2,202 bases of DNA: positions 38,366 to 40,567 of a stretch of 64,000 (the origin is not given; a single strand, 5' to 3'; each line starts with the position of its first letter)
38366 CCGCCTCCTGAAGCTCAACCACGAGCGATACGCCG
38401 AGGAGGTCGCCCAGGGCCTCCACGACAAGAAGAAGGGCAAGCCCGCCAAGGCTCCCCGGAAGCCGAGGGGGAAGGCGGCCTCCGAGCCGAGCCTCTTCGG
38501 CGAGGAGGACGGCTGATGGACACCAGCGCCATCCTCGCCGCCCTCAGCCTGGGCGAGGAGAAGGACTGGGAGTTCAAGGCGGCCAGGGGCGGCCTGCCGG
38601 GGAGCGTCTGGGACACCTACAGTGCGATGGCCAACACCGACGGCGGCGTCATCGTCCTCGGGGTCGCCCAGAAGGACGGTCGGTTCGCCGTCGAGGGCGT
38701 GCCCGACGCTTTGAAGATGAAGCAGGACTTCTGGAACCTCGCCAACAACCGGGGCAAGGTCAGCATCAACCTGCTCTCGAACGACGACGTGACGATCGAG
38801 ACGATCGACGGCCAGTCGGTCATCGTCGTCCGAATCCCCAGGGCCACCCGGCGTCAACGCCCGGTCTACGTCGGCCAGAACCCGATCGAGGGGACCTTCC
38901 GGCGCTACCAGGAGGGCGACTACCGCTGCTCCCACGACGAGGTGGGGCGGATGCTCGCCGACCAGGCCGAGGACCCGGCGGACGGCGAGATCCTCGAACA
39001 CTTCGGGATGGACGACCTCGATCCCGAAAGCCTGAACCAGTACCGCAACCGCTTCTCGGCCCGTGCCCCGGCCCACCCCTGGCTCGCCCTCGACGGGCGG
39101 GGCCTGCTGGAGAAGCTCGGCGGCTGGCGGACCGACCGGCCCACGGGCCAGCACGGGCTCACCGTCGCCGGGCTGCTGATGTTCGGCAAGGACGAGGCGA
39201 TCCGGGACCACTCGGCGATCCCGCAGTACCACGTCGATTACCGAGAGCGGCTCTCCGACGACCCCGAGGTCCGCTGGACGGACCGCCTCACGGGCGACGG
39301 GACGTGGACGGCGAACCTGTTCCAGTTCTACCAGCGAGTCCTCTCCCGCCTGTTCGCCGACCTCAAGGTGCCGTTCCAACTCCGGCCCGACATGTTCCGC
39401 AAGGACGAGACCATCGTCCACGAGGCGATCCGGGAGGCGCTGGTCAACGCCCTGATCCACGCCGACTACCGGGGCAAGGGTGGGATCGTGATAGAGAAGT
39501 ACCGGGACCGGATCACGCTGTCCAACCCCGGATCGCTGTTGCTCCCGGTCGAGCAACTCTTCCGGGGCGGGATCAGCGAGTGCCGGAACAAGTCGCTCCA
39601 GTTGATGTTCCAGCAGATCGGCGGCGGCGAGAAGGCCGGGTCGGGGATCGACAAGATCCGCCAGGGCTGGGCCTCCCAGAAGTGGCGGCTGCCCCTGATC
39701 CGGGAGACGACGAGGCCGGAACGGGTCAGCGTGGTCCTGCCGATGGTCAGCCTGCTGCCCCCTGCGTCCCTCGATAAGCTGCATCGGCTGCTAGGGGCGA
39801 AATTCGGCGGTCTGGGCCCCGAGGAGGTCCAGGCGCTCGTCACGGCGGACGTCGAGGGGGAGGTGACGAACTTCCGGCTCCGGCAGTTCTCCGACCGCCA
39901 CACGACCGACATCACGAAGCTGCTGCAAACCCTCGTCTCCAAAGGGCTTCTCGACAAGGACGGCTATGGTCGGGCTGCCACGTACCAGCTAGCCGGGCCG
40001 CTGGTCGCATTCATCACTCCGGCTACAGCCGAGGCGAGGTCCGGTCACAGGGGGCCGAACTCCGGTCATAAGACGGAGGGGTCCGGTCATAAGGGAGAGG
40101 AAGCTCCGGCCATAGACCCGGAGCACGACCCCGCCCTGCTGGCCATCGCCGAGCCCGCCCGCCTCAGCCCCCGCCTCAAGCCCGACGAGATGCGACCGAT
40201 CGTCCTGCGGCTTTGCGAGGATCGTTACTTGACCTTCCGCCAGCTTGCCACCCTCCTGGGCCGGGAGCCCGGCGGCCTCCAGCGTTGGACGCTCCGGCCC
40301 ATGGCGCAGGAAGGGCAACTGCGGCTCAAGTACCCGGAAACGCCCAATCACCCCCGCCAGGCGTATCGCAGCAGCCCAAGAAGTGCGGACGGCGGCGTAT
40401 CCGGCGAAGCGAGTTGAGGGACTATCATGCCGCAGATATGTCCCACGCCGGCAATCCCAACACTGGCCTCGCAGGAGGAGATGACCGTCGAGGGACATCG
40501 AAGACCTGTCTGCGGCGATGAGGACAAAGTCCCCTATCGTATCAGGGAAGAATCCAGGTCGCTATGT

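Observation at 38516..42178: Two putative RNA-targeting effectors (AlbA_2/Schlafen-HATPase and HEPN) nested inside a class I DISARM operon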

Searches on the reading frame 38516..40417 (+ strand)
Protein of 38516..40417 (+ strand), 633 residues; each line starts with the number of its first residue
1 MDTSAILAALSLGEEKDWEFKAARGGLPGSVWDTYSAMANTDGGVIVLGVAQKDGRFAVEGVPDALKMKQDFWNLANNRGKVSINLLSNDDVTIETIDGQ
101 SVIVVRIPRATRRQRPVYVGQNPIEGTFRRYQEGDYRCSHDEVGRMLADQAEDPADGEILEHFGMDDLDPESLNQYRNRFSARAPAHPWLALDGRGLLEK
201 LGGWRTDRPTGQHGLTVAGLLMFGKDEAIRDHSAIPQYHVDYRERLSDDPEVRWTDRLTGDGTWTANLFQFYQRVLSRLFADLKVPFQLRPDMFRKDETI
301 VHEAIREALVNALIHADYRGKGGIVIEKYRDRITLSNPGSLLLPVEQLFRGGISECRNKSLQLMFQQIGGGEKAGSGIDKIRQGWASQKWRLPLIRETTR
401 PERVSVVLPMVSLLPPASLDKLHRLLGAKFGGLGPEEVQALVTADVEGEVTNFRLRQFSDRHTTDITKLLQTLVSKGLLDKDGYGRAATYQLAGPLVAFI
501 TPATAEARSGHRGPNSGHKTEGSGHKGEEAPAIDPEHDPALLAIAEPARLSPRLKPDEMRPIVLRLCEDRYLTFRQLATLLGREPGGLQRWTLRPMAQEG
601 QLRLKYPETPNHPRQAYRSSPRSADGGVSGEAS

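Call 3: search_protein_families(library=pfam, proteins=[window:38516-40417:+], max_evalue=0.01)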
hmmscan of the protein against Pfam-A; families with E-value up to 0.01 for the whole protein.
window:38516-40417:+ (633 aa): 2 families
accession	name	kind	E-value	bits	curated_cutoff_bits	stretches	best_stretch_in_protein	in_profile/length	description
PF13749.12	HATPase_c_4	-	2.7e-12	47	26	1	324-399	4-82/89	Putative ATP-dependent DNA helicase recG C-terminal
PF04326.19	SLFN_AlbA_2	-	1.5e-11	45.3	25.3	1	14-138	1-117/118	Schlafen, AlbA_2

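Call 4: search_protein_families(library=padloc, proteins=[window:38516-40417:+], max_evalue=0.01)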
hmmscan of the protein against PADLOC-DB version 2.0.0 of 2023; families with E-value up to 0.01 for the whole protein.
window:38516-40417:+ (633 aa): 3 families
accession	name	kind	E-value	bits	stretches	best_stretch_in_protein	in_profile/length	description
PDLC02394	pAgo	-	1.1e-10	38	1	33-342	59-357/1121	-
PDLC02402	Aga_SIR2-PNTD1-PNTD2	-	1.3e-10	38.1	1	152-350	308-492/876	Class I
PDLC02418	Aga_SIR2-Kinase-PNTD1-PNTD2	-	4e-09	33.2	1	151-345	166-365/756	Class I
